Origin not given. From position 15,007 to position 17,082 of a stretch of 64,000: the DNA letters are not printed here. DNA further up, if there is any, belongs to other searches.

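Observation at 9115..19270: Catabolic module combining two ICL/PEPM lyase paralogues, a LeuCD-like hydratase, an amidohydrolase, a UbiD decarboxylase, an orphan Mo-hydroxylase and a crotonase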

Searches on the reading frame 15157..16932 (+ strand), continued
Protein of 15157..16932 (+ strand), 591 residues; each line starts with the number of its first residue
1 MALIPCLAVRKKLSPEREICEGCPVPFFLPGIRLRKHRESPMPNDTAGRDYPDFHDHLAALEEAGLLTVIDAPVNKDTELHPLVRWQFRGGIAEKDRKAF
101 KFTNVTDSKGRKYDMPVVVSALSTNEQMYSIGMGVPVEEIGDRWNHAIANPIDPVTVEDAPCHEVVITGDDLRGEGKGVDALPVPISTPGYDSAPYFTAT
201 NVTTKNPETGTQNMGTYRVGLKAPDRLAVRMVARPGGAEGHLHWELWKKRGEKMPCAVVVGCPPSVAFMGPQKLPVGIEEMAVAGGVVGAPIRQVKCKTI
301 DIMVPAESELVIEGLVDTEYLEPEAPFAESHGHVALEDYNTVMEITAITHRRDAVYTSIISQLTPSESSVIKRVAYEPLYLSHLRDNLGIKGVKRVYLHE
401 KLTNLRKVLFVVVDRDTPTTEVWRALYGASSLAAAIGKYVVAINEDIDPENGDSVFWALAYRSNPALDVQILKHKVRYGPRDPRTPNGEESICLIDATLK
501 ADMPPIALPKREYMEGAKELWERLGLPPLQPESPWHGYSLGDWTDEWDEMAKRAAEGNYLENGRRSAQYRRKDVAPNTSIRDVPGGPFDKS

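Call 30: search_solved_structures(query=window:15280-16932:+, max_evalue=0.00001)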
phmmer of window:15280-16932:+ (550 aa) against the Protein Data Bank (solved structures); distinct sequences matched with E-value up to 0.00001: 40.
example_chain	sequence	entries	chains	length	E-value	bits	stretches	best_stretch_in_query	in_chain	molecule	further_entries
6h6x_B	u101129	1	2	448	4e-41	144.6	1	68-464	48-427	3-polyprenyl-4-hydroxybenzoate decarboxylase and related decarboxylases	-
6h6v_A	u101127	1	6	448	5.7e-39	137.5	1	68-464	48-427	3-polyprenyl-4-hydroxybenzoate decarboxylase and related decarboxylases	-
5m1c_A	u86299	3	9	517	2.5e-32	115.6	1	116-433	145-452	3-octaprenyl-4-hydroxybenzoate carboxy-lyase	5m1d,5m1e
2idb_A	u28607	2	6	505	2.7e-32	115.5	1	116-433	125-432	3-octaprenyl-4-hydroxybenzoate carboxy-lyase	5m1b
7pda_A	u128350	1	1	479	1.7e-28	103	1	108-436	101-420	UbiD family decarboxylase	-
6da6_A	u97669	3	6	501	1.2e-27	100.1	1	10-317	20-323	UbiD-like decarboxylase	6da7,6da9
7nf0_A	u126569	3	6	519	1.6e-24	89.8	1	12-427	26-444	Ferulic acid decarboxylase 1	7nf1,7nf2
7ney_A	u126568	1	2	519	2.2e-23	86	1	13-332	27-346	Ferulic acid decarboxylase 1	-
7ae4_A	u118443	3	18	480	4.6e-23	85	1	9-471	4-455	Phenolic acid decarboxylase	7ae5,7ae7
8oed_A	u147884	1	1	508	1.1e-22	83.7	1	98-442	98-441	Ferulic acid decarboxylase 1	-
8crd_A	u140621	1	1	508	1.2e-22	83.6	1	98-442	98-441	Ferulic acid decarboxylase 1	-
7nf3_A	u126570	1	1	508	1.3e-22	83.5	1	98-442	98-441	Ferulic acid decarboxylase 1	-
4za4_A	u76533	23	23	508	1.6e-22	83.2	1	98-443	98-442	Fdc1 | Putative uncharacterized protein An03g06590 | A niger Fdc1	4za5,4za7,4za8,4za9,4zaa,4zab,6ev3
6r30_A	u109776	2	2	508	1.6e-22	83.2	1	98-443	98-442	Ferulic acid decarboxylase 1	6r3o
6r2z_A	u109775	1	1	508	2.1e-22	82.9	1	98-442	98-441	Ferulic acid decarboxylase 1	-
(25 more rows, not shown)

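Call 33: find_encoding_contigs(protein=P0161, flank=10000, max_places=1)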
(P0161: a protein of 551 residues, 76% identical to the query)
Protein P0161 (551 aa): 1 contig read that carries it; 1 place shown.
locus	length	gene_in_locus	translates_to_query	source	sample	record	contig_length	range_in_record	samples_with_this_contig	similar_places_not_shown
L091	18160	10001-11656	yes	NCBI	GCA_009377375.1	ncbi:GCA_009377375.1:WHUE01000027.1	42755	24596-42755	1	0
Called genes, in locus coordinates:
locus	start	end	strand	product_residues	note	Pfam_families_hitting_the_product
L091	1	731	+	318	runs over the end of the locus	PF12146:Hydrolase_4 (weak), PF00561:Abhydrolase_1, PF12697:Abhydrolase_6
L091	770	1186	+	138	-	PF00903:Glyoxalase, PF13669:Glyoxalase_4, PF18029:Glyoxalase_6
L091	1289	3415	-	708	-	PF02897:Peptidase_S9_N, PF00326:Peptidase_S9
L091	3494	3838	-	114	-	PF00462:Glutaredoxin (faint), PF03960:ArsC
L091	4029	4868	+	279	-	PF05721:PhyH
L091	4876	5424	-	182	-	PF07883:Cupin_2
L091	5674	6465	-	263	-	PF00561:Abhydrolase_1, PF12697:Abhydrolase_6, PF12146:Hydrolase_4, PF00561:Abhydrolase_1 (weak)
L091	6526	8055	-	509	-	PF00144:Beta-lactamase, PF11954:DUF3471 (weak)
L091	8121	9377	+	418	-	PF00330:Aconitase, PF28406:AcnX_3rd (weak)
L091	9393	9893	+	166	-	PF00694:Aconitase_C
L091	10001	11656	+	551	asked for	PF20695:UbiD_N (weak), PF01977:UbiD, PF20696:UbiD_C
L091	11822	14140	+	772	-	PF01315:Ald_Xan_dh_C, PF02738:MoCoBD_1, PF20256:MoCoBD_2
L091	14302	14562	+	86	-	-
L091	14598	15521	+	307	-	PF12760:Zn_ribbon_IS1595, PF12762:DDE_Tnp_IS1595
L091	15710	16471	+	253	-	-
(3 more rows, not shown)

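Call 34: find_encoding_contigs(protein=P0166, flank=10000, max_places=1)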
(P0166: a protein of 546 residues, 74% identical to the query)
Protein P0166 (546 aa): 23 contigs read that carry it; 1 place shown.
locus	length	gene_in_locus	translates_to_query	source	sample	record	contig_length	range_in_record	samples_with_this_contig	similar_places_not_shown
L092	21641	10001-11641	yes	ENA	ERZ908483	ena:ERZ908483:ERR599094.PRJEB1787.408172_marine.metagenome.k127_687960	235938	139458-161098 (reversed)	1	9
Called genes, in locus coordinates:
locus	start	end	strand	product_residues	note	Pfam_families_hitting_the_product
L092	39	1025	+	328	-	PF00586:AIRS, PF02769:AIRS_C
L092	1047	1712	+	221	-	PF00551:Formyl_trans_N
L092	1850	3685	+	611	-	PF00270:DEAD, PF04851:ResIII, PF07652:Flavi_DEAD (weak), PF18766:SWI2_SNF2 (weak), PF00271:Helicase_C (weak)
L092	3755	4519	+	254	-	PF00596:Aldolase_II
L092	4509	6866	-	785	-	PF01315:Ald_Xan_dh_C, PF02738:MoCoBD_1, PF20256:MoCoBD_2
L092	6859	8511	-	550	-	PF01977:UbiD, PF20696:UbiD_C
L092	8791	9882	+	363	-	PF03401:TctC (weak)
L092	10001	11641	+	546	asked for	PF01977:UbiD, PF20696:UbiD_C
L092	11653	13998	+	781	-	PF01315:Ald_Xan_dh_C, PF02738:MoCoBD_1, PF20256:MoCoBD_2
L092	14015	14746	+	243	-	PF00378:ECH_1, PF16113:ECH_2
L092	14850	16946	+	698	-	PF01970:TctA, PF07331:TctB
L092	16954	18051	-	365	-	PF01070:FMN_dh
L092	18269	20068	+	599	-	PF02776:TPP_enzyme_N, PF02775:TPP_enzyme_C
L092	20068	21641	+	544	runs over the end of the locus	PF01977:UbiD, PF20696:UbiD_C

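Call 35: find_encoding_contigs(protein=P0133, flank=10000, max_places=1)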
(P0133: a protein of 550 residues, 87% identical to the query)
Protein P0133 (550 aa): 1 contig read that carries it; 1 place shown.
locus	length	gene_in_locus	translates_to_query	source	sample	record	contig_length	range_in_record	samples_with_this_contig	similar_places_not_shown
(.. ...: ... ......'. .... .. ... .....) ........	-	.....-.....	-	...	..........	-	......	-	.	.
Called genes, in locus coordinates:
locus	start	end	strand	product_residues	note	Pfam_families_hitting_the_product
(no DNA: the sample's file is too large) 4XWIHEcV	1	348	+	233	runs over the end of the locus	-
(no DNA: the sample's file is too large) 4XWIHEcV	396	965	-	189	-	PF07883:Cupin_2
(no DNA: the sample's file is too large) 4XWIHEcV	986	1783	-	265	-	PF00561:Abhydrolase_1, PF12697:Abhydrolase_6, PF12146:Hydrolase_4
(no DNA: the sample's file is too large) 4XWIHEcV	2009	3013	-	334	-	PF08100:Dimerisation, PF00891:Methyltransf_2, PF13489:Methyltransf_23 (weak), PF08242:Methyltransf_12, PF13649:Methyltransf_25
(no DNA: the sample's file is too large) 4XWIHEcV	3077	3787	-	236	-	PF00211:Guanylate_cyc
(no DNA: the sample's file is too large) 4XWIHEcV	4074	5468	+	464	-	PF05787:PhoX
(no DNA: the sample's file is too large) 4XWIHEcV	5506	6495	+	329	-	PF02548:Pantoate_transf (faint), PF13714:PEP_mutase, PF00463:ICL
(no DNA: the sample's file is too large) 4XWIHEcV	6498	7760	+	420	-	PF00330:Aconitase, PF28406:AcnX_3rd (weak)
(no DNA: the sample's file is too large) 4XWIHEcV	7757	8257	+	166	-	PF00694:Aconitase_C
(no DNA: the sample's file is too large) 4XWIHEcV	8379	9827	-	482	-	PF04909:Amidohydro_2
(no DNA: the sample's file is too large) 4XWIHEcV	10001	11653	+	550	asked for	PF20695:UbiD_N (weak), PF01977:UbiD, PF20696:UbiD_C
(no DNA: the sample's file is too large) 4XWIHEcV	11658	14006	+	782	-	PF01315:Ald_Xan_dh_C, PF02738:MoCoBD_1, PF20256:MoCoBD_2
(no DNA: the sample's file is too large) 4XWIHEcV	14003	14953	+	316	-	PF00903:Glyoxalase (weak)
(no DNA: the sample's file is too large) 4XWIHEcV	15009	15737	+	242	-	PF00378:ECH_1, PF16113:ECH_2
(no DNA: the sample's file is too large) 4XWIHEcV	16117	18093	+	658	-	PF00474:SSF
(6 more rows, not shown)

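Call 41: search_dna_similar(query=window:15280-16932:+, collection=plasmids, mode=protein, max_rows=25)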
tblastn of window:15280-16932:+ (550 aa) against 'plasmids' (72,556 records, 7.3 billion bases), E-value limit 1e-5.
Records with a match: 437; places in all: 481; records where one place covers at least 80% of the query: 47.
Best place of each record, by identity: <60% 437.
By first word of the organism name: Sinorhizobium 129; Agrobacterium 24; Paracoccus 19; Ensifer 19; Pantoea 16; Paraburkholderia 13; Streptomyces 12; Rhizobium 11; Klebsiella 11; Rahnella 11; and 63 more.
By predicted mobility (MOB-suite, as given by PLSDB): non-mobilizable 257; conjugative 98; mobilizable 82.
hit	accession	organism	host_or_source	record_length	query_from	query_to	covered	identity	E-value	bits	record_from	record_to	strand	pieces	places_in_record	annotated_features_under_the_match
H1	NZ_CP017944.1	Phyllobacterium zundukense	Oxytropis triphylla,cell culture,root ...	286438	5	542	98%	56.0%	8e-127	638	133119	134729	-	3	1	none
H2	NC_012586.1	Sinorhizobium fredii NGR234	-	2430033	12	542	97%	56.2%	0e+0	633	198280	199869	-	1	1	record has no annotation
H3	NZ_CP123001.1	Neorhizobium petrolearium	single cell,petroleum contaminated soil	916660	5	549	99%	54.7%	0e+0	624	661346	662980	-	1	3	UbiD family decarboxylase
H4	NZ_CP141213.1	Sinorhizobium meliloti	alfalfa,Isolate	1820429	5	542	98%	55.4%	0e+0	630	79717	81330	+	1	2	none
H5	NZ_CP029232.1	Sinorhizobium fredii CCBAU 45436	Glycine max,cell culture,plant root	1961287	5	542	98%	55.2%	0e+0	629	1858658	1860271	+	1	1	record has no annotation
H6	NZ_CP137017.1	Sinorhizobium fredii GR64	Phaseolus vulgaris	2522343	12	542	97%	55.6%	0e+0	629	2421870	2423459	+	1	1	record has no annotation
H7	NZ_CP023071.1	Sinorhizobium fredii CCBAU 83666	G.max,nodule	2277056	12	542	97%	55.6%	0e+0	628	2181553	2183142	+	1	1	record has no annotation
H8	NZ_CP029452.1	Sinorhizobium fredii CCBAU 25509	Glycine soja,cell culture,plant root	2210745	12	542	97%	55.6%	0e+0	628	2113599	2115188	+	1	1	record has no annotation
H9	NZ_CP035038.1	Sinorhizobium fredii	single cell,soil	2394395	12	542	97%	55.6%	0e+0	628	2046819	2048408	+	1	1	none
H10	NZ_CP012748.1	Paraburkholderia caribensis MBA4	soil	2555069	3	529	96%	52.2%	0e+0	583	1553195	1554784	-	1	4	none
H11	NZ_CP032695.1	Rhizobium jaguaris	Calliandra grandiflora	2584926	12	434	77%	59.1%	4e-171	544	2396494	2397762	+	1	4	none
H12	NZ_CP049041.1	Pseudohalocynthiibacter aestuariivivens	pure culutre,Seawater recirculating ...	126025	3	470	85%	30.1%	7e-33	142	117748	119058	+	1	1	UbiD family decarboxylase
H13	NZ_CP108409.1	Kitasatospora sp. NBC_01300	-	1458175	5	480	87%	27.3%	1e-25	119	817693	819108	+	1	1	record has no annotation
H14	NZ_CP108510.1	Streptomyces sp. NBC_01237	-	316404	5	457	82%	28.5%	9e-27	123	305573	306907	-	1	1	UbiD family decarboxylase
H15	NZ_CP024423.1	Paracoccus yeei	Homo sapiens,single cell,skin swab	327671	10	431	77%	30.4%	7e-31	135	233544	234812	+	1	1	UbiD family decarboxylase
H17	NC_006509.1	Geobacillus kaustophilus HTA426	isolated from the deepest Ocean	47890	13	465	82%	28.0%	6e-34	145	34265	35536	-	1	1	UbiD family decarboxylase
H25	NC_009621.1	Sinorhizobium medicae WSM419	-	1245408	3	432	78%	29.0%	2e-34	146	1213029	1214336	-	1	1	record has no annotation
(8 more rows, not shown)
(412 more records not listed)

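Call 42: get_annotated_region(hit=H3, flank=12000)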
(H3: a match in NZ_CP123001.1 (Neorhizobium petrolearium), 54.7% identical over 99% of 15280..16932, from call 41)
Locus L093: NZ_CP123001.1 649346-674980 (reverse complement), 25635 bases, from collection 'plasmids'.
description: Neorhizobium petrolearium strain OS53 plasmid unnamed1, complete sequence
organism: Neorhizobium petrolearium (NCBI taxid 515361)
taxonomy: Bacteria; Pseudomonadota; Alphaproteobacteria; Hyphomicrobiales; Rhizobiaceae; Neorhizobium; Neorhizobium petrolearium
host: -; source: single cell,petroleum contaminated soil; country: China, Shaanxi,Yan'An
typing (MOB-suite, as given by PLSDB): non-mobilizable
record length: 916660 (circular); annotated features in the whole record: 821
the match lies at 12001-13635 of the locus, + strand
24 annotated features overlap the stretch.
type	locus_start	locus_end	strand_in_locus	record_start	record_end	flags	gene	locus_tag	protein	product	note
CDS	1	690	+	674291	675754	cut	-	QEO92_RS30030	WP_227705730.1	sulfatase-like hydrolase/transferase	-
CDS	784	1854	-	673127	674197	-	modC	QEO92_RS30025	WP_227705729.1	molybdenum ABC transporter ATP-binding protein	GO:0015689 - molybdate ion transport [Evidence IEA]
CDS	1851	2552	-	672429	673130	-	modB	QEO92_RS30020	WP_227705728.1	molybdate ABC transporter permease subunit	GO:0015689 - molybdate ion transport [Evidence IEA]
CDS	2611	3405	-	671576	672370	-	modA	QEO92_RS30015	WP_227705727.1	molybdate ABC transporter substrate-binding protein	GO:0015689 - molybdate ion transport [Evidence IEA]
CDS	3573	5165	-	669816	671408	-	ggt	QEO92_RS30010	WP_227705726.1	gamma-glutamyltransferase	GO:0006750 - glutathione biosynthetic process [Evidence IEA]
CDS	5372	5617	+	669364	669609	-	-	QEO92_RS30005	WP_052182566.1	hypothetical protein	-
CDS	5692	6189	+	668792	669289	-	-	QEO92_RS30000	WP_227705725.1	MarR family transcriptional regulator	-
CDS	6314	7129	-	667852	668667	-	-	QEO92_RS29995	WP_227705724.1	xanthine dehydrogenase family protein subunit M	-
CDS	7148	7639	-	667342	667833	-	-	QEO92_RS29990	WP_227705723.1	(2Fe-2S)-binding protein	-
CDS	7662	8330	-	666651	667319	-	-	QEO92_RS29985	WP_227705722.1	carbon monoxide dehydrogenase subunit G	-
CDS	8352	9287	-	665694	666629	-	-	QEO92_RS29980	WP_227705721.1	ABC transporter substrate-binding protein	-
CDS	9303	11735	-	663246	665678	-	-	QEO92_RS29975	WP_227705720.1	xanthine dehydrogenase family protein molybdopterin-binding subunit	-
CDS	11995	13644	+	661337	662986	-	-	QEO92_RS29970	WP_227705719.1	UbiD family decarboxylase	-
CDS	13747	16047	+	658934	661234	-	-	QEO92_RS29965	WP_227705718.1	xanthine dehydrogenase family protein molybdopterin-binding subunit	-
CDS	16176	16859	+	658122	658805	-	-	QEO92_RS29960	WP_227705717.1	GntR family transcriptional regulator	-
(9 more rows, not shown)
